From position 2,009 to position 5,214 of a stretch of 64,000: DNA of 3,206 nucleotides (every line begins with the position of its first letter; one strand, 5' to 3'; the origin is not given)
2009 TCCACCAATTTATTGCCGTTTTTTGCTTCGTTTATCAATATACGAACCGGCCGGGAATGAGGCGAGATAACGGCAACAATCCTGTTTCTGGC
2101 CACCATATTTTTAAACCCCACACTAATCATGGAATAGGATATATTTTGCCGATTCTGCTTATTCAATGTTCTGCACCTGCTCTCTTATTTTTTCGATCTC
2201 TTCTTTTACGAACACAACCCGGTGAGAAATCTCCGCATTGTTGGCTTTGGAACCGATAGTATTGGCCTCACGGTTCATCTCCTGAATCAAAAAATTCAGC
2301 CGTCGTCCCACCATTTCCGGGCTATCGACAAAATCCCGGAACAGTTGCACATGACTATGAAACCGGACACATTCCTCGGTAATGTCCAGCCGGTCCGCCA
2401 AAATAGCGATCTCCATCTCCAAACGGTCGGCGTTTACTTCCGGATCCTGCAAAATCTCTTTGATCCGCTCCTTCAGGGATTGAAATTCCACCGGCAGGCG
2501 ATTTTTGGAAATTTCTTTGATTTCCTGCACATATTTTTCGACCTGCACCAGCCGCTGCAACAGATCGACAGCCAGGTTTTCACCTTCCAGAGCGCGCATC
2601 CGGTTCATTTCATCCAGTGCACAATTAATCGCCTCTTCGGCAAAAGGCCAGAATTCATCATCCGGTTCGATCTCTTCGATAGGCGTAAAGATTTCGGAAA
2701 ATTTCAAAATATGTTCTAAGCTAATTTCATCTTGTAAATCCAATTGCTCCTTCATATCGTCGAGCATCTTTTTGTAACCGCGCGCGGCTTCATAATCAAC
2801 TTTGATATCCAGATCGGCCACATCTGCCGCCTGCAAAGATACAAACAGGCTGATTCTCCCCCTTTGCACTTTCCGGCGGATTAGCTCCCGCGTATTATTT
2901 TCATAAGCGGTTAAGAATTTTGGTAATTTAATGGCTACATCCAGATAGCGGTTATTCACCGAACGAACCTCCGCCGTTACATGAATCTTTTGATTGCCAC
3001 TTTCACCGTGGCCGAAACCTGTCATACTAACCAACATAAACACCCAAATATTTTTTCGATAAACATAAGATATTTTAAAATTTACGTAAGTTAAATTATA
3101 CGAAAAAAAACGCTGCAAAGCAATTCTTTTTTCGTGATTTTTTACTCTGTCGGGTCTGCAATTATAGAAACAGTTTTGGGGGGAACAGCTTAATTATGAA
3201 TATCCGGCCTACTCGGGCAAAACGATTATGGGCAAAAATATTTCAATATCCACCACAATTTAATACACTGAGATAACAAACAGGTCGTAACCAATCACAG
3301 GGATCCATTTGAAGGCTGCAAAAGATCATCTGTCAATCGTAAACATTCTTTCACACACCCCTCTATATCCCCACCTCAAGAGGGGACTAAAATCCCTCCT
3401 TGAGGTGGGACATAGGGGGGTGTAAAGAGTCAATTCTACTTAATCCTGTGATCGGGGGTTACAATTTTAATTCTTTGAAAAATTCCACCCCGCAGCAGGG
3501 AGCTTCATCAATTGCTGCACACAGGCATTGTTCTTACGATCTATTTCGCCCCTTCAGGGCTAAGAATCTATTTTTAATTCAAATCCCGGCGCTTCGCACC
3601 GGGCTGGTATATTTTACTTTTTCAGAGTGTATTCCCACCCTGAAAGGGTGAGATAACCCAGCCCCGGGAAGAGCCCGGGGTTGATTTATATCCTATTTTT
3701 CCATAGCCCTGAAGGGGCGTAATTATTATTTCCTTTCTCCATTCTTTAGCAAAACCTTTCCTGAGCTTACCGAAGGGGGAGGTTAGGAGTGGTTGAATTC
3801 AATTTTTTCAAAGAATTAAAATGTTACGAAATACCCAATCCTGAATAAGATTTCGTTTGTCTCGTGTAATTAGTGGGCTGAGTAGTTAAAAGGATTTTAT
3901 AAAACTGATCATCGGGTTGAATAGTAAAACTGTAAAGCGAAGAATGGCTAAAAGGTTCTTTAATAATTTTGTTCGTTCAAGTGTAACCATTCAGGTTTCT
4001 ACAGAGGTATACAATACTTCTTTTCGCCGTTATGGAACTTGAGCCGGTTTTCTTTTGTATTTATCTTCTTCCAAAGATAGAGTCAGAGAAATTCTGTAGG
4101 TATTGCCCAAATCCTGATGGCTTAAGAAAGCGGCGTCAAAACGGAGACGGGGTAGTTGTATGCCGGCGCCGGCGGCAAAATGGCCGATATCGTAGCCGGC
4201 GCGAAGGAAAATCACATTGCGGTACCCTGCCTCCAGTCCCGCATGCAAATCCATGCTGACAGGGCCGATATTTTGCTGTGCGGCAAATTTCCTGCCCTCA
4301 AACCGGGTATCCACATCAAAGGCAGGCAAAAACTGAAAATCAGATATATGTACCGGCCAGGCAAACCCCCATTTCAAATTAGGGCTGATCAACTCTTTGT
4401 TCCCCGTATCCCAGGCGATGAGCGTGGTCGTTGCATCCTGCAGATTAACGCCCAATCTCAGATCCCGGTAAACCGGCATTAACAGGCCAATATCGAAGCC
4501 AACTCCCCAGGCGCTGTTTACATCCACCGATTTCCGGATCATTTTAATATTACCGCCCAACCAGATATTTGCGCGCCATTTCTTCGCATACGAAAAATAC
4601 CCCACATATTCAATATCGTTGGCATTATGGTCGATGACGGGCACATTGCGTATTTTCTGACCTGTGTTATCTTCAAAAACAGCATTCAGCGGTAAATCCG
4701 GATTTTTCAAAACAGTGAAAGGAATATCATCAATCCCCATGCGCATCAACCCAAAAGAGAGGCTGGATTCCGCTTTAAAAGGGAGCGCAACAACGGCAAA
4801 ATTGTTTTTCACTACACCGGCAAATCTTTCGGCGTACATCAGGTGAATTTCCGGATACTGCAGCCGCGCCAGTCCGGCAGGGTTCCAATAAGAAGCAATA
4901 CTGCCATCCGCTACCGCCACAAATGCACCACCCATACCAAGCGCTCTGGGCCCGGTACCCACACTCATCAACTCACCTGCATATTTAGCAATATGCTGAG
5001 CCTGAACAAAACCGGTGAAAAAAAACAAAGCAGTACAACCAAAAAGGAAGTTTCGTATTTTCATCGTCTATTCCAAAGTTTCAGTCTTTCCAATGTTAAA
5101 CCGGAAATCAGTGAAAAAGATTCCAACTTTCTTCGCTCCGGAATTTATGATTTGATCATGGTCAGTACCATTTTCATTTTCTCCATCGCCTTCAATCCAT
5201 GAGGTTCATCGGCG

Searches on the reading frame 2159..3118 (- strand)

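Call 18: search_protein_families(library=ncbifam, proteins=[window:2159-3118:-], max_evalue=1e-10)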
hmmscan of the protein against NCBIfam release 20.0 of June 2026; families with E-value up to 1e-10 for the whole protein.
window:2159-3118:- (319 aa): 1 family
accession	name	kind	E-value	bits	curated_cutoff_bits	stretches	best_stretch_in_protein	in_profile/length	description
TIGR00255.1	TIGR00255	hypoth_equivalog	3.4e-73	246.8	167.5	1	28-319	1-291/291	YicC/YloC family endoribonuclease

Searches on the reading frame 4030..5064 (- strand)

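Call 18: search_protein_families(library=ncbifam, proteins=[window:4030-5064:-], max_evalue=1e-10)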
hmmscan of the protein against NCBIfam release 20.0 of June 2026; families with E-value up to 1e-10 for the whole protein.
window:4030-5064:- (344 aa): 3 families
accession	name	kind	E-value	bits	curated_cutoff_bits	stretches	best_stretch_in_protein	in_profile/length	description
NF052325.1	PorVQ2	equivalog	2.4e-50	171.4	325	1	18-222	15-209/354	putative type IX sorting system protein PorV2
NF033709.1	PorV_fam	subfamily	1.1e-28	100.8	90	1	32-330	6-325/326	PorV/PorQ family protein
NF033711.1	T9SS_PorQ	equivalog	4.8e-12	45.6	220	0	146-226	123-201/335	type IX secretion system protein PorQ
